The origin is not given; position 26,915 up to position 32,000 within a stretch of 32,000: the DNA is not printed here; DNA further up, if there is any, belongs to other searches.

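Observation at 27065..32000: Type I PKS with enediyne-type domain order and an in-cis phosphopantetheinyl transferase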

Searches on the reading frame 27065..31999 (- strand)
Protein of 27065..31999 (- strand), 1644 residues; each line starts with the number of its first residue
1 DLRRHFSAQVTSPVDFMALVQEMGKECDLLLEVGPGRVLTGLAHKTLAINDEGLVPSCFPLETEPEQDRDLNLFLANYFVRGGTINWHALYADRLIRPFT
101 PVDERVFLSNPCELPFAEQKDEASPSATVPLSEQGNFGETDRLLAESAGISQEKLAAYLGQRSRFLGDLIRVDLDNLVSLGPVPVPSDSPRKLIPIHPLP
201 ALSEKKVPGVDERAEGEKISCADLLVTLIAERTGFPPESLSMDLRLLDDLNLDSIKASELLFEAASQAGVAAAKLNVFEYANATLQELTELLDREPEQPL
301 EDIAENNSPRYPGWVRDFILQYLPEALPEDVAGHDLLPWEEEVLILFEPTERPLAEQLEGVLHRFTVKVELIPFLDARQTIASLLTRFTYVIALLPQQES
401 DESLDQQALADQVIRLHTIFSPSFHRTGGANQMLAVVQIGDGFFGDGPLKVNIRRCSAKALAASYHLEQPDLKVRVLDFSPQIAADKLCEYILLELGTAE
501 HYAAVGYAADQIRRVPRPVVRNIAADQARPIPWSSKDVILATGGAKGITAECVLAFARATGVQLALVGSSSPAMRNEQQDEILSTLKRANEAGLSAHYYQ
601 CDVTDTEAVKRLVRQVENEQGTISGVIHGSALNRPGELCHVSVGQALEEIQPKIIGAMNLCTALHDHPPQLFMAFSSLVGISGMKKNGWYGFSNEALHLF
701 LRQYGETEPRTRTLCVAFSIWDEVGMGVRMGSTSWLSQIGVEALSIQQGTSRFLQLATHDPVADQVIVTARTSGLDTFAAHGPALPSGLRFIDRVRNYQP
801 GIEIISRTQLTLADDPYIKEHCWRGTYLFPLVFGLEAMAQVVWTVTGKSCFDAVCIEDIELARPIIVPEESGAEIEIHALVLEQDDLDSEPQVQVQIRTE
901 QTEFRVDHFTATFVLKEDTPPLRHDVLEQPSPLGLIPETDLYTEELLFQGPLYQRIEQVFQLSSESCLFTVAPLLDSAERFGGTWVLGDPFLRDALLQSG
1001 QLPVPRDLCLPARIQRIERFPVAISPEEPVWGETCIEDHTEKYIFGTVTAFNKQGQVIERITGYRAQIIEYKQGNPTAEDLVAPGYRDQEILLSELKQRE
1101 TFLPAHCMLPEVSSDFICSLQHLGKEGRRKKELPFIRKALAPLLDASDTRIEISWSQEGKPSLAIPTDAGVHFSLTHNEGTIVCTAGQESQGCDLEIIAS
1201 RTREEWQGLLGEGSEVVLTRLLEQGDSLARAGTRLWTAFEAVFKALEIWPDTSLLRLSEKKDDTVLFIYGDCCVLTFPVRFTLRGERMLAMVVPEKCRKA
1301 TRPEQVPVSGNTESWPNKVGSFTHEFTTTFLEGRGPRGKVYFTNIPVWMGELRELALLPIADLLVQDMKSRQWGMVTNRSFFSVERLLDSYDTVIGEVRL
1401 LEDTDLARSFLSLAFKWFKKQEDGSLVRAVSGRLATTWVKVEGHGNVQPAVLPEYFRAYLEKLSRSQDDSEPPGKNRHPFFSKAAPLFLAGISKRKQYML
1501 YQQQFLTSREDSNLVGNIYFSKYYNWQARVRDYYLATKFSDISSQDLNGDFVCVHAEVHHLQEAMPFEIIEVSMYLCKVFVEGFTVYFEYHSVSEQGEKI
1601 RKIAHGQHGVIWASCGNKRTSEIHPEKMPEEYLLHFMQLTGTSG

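Call 5: search_protein_families(library=pfam, proteins=[window:27065-31999:-], max_evalue=0.01)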
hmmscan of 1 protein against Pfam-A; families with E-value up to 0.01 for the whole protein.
window:27065-31999:- (1644 aa): 7 families
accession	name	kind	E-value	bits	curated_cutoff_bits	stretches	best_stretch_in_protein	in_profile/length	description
PF08659.16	KR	-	6.7e-24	85.2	22.6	1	539-722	3-179/180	KR domain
PF14765.12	PS-DH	-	1.3e-12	48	23.7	1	945-1070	25-160/166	Polyketide synthase dehydratase N-terminal domain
PF00106.31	adh_short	-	7.3e-11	42.3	26.6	1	538-704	2-163/195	short chain dehydrogenase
PF13561.12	adh_short_C2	-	7.2e-09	36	27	1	545-703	3-156/236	Enoyl-(Acyl carrier protein) reductase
PF21089.3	PKS_DH_N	-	1.8e-08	34.7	27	1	803-880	15-89/103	Polyketide synthase dehydratase domain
PF00550.31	PP-binding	-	0.00083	20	20.8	1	224-292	2-67/67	Phosphopantetheine attachment site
PF13279.12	4HBT_2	-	0.0014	19.5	25.5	1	1513-1626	7-117/122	Thioesterase-like superfamily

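Call 6: search_protein_families(library=ncbifam, proteins=[window:27065-31999:-], max_evalue=0.01)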
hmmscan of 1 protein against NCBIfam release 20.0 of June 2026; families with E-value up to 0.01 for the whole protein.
window:27065-31999:- (1644 aa): 82 families (the best 25 are shown)
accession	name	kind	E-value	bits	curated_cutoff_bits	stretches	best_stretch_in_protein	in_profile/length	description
NF045894.1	PKS_plus_SDR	equivalog_domain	5.7e-34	117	1740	2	452-767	1077-1379/1515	type I polyketide synthase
TIGR02813.1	omega_3_PfaA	subfamily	3.5e-29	100.3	1010.1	3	580-968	2080-2466/2582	polyketide-type polyunsaturated fatty acid synthase PfaA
NF037941.1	PKS_NbtC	equivalog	2.7e-08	32.2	1150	1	376-754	528-887/1027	nocobactin polyketide synthase NbtC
NF005488.0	PRK07097.1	equivalog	5e-08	32.4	369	1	538-635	12-100/266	gluconate 5-dehydrogenase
NF006072.0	PRK08217.1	subfamily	5.3e-08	33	298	1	537-646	6-106/253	3-ketoacyl-(acyl-carrier-protein) reductase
NF005672.0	PRK07454.1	equivalog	1.1e-07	31.2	234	1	536-704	6-169/241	SDR family oxidoreductase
NF004825.0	PRK06181.1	equivalog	1.9e-07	30.6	215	1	536-698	6-163/268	SDR family oxidoreductase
NF004514.1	PRK05855.1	equivalog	3.4e-07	29.2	455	1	535-638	312-406/578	SDR family oxidoreductase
NF005539.0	PRK07201.1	equivalog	4e-07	29.1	549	1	538-627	372-452/657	SDR family oxidoreductase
NF004526.0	PRK05872.1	subfamily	7.2e-07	28.6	276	1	537-630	11-94/297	short-chain dehydrogenase/reductase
NF004196.0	PRK05650.1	equivalog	8.8e-07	28.3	297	1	538-664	4-121/272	SDR family oxidoreductase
NF037940.1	PKS_MbtD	equivalog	9.3e-07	27.3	1150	1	456-779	572-878/978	mycobactin polyketide synthase MbtD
NF041183.1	Pks2_ls1_myc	equivalog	9.9e-07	25.9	2400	1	538-768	1752-1969/2086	sulfolipid-1 biosynthesis phthioceranic/hydroxyphthioceranic acid synthase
NF005893.0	PRK07856.1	equivalog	1.1e-06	28.2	255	1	536-664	9-113/255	SDR family oxidoreductase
NF005854.0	PRK07775.1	equivalog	1.1e-06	28.1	260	1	536-664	10-129/274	SDR family oxidoreductase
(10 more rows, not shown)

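Call 9: search_solved_structures(query=window:27065-31999:-, max_evalue=0.01)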
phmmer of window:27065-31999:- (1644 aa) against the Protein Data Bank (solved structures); distinct sequences matched with E-value up to 0.01: 43.
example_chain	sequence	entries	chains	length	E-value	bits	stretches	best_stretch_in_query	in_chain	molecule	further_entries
4j1q_A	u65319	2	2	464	1.5e-17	65.3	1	529-757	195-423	Polyketide synthase PksJ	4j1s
5d2e_A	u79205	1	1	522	2.4e-16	61.4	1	536-756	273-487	MlnE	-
6ulw_A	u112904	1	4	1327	7.7e-14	53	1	455-755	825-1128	Amino acid adenylation domain-containing protein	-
3slk_A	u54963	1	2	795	2.2e-11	44.9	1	529-754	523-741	Polyketide synthase extender module 2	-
7s6b_C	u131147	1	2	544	7.2e-10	39.9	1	467-727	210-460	Polyketide synthase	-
7s6c_A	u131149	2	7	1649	4.9e-09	37.1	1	467-727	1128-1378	6-deoxyerythronolide-B synthase EryA2, modules 3 and 4, Lsd14 Polyketide synthase fusion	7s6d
5vpj_A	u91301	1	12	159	1.3e-08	35.8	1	1501-1631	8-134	Thioesterase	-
6w7s_A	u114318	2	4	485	2.3e-08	34.9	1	524-726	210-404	EryAI | KR1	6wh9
2fr0_A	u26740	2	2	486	2.3e-08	34.9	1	524-726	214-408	Erythromycin synthase, EryAI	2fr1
9ccr_A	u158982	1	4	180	4.2e-08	34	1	1498-1631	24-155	Thioesterase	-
5ktk_A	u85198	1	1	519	5.8e-08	33.6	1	532-729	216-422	Polyketide synthase PksJ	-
2l9f_A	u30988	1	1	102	5.9e-08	33.5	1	219-299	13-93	CalE8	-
5bp4_A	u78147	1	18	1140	2e-07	31.8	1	539-783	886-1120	Mycocerosic acid synthase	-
4hxy_A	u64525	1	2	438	2.2e-07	31.7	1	530-783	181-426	Plm1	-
2w3x_A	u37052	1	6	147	4.7e-07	30.6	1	1500-1620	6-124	CALE7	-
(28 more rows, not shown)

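Call 12: find_homologous_proteins(query=window:27068-31999:-, max_evalue=1e-10)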
Query window:27068-31999:- (1644 aa): 440 proteins with E <= 1e-10 among 8000 candidates; the best 120 are listed.
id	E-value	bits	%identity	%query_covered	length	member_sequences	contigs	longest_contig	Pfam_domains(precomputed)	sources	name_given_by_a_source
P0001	0.0e+0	2541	69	100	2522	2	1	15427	PF08659.17,PF00109.33,PF21089.4,PF13561.13,PF14765.13,PF00106.32,PF02801.29,PF00698.27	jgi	-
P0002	0.0e+0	2526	67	100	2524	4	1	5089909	PF08659.17,PF00109.33,PF21089.4,PF13561.13,PF14765.13,PF00106.32,PF02801.29,PF00698.27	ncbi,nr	ncbi:MAG: SDR family NAD(P)-dependent oxidoreductase [Candidatus Electrothrix scaldis]|nr:MAG: SDR f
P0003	0.0e+0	2470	67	100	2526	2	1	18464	PF08659.17,PF00109.33,PF21089.4,PF13561.13,PF14765.13,PF00106.32,PF02801.29,PF13279.13,PF00698.27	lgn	-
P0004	0.0e+0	2434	67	100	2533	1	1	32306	PF08659.17,PF00109.33,PF21089.4,PF13561.13,PF14765.13,PF00106.32,PF02801.29,PF00698.27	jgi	jgi:acyl transferase domain-containing protein/acyl-CoA thioesterase FadM/acyl carrier protein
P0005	0.0e+0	2406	66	100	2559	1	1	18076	PF08659.17,PF00109.33,PF21089.4,PF13561.13,PF14765.13,PF00106.32,PF02801.29,PF00698.27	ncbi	-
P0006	0.0e+0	2246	62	100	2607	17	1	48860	PF08659.17,PF00109.33,PF21089.4,PF13561.13,PF14765.13,PF00106.32,PF02801.29,PF00698.27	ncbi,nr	ncbi:MAG: SDR family NAD(P)-dependent oxidoreductase [Candidatus Electrothrix sp. AX1]|nr:SDR family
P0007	0.0e+0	2233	72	83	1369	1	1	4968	PF08659.17,PF21089.4,PF13561.13,PF14765.13,PF00106.32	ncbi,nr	ncbi:MAG: SDR family NAD(P)-dependent oxidoreductase [Candidatus Electrothrix sp. GM3_4]|nr:SDR fami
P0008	0.0e+0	2085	70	81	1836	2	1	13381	PF08659.17,PF21089.4,PF13561.13,PF14765.13,PF00106.32,PF02801.29,PF00698.27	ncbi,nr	ncbi:SDR family NAD(P)-dependent oxidoreductase [Desulfobulbus sp. US4]|nr:SDR family NAD(P)-depende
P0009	0.0e+0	2017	56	100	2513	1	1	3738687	PF08659.17,PF00109.33,PF21089.4,PF13561.13,PF14765.13,PF00106.32,PF02801.29,PF00698.27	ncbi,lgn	ncbi:MAG: SDR family NAD(P)-dependent oxidoreductase [Candidatus Electrothrix sp. YB6]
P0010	0.0e+0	1889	54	100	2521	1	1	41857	PF08659.17,PF00109.33,PF21089.4,PF13561.13,PF14765.13,PF00106.32,PF02801.29,PF00698.27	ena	-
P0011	0.0e+0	1879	53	100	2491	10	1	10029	PF08659.17,PF00109.33,PF21089.4,PF13561.13,PF14765.13,PF00106.32,PF02801.29,PF00698.27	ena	-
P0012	0.0e+0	1789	53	100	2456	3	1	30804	PF08659.17,PF00109.33,PF21089.4,PF13561.13,PF14765.13,PF00106.32,PF02801.29,PF00698.27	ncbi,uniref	uniref:SDR family NAD(P)-dependent oxidoreductase n=1 Tax=Candidatus Electrothrix sp. TaxID=2170559 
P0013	0.0e+0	1243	41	87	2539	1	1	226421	PF08659.17,PF00109.33,PF21089.4,PF00550.32,PF13561.13,PF14765.13,PF00106.32,PF02801.29,PF00698.27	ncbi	-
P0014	0.0e+0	1210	39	100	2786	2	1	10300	PF08659.17,PF00109.33,PF21089.4,PF13561.13,PF13450.13,PF07992.21,PF00698.27,PF01494.26,PF12831.14,PF01946.24,PF01266.31,PF01593.31,PF00890.31,PF14765.13,PF00106.32,PF02801.29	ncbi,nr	ncbi:MAG TPA: hypothetical protein DCO77_01850, partial [Nitrospiraceae bacterium]|nr:hypothetical p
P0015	0.0e+0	1194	39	99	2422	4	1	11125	PF08659.17,PF00109.33,PF21089.4,PF13561.13,PF14765.13,PF00106.32,PF02801.29,PF16197.12,PF00698.27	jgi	-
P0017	0.0e+0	1121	36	86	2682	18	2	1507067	PF08659.17,PF00109.33,PF21089.4,PF00550.32,PF13561.13,PF14765.13,PF00106.32,PF02801.29,PF16197.12,PF13279.13,PF00698.27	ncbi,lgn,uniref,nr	ncbi:acyl transferase domain-containing protein [Laceyella sacchari]|uniref:type I polyketide syntha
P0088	7.7e-273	927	33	86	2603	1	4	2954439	PF08659.17,PF00109.33,PF21089.4,PF13561.13,PF14765.13,PF00106.32,PF02801.29,PF16197.12,PF13279.13,PF00698.27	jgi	jgi:enediyne polyketide synthase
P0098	4.7e-270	917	37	85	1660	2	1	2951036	PF08659.17,PF21089.4,PF00550.32,PF13561.13,PF14765.13,PF00106.32,PF13279.13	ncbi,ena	-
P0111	2.3e-266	905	32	84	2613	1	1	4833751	PF08659.17,PF00109.33,PF21089.4,PF13561.13,PF14765.13,PF00106.32,PF02801.29,PF16197.12,PF13279.13,PF00698.27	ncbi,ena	-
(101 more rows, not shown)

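Call 14: find_encoding_contigs(protein=P0002, flank=10000, max_places=3)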
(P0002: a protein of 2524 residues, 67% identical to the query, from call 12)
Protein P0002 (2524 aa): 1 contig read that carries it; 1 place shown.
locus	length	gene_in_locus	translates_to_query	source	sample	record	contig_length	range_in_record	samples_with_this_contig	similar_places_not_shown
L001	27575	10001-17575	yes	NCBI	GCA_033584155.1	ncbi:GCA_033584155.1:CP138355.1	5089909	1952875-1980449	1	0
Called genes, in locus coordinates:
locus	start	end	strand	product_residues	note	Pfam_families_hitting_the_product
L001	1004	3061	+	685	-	PF18911:PKD_4, PF05048:NosD, PF13229:Beta_helix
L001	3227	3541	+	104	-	PF06865:Ppnp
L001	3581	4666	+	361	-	PF11760:CbiG_N, PF11761:CbiG_mid (weak), PF01890:CbiG_C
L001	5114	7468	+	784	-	PF03176:MMPL, PF02355:SecD_SecF_C (weak), PF02460:Patched, PF12349:Sterol-sensing, PF00873:ACR_tran (weak), PF03176:MMPL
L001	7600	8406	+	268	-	PF07044:DUF1329 (faint), PF17131:TP_0789-like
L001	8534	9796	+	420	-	-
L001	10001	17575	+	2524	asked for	PF00109:ketoacyl-synt, PF02801:Ketoacyl-synt_C, PF00698:Acyl_transf_1, PF00106:adh_short, PF08659:KR, PF13561:adh_short_C2, PF21089:PKS_DH_N, PF14765:PS-DH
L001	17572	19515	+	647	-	PF00270:DEAD, PF00271:Helicase_C, PF16124:RecQ_Zn_bind (weak)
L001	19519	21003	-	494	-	PF00989:PAS, PF08448:PAS_4, PF13188:PAS_8, PF13426:PAS_9, PF00989:PAS, PF13188:PAS_8, PF13426:PAS_9, PF07568:HisKA_2, +4 more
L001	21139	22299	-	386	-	-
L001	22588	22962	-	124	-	-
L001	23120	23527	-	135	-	PF05685:Uma2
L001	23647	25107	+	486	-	PF01609:DDE_Tnp_1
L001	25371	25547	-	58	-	PF05685:Uma2 (weak)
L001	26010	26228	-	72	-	-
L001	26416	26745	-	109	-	PF11731:Cdd1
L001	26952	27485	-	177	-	-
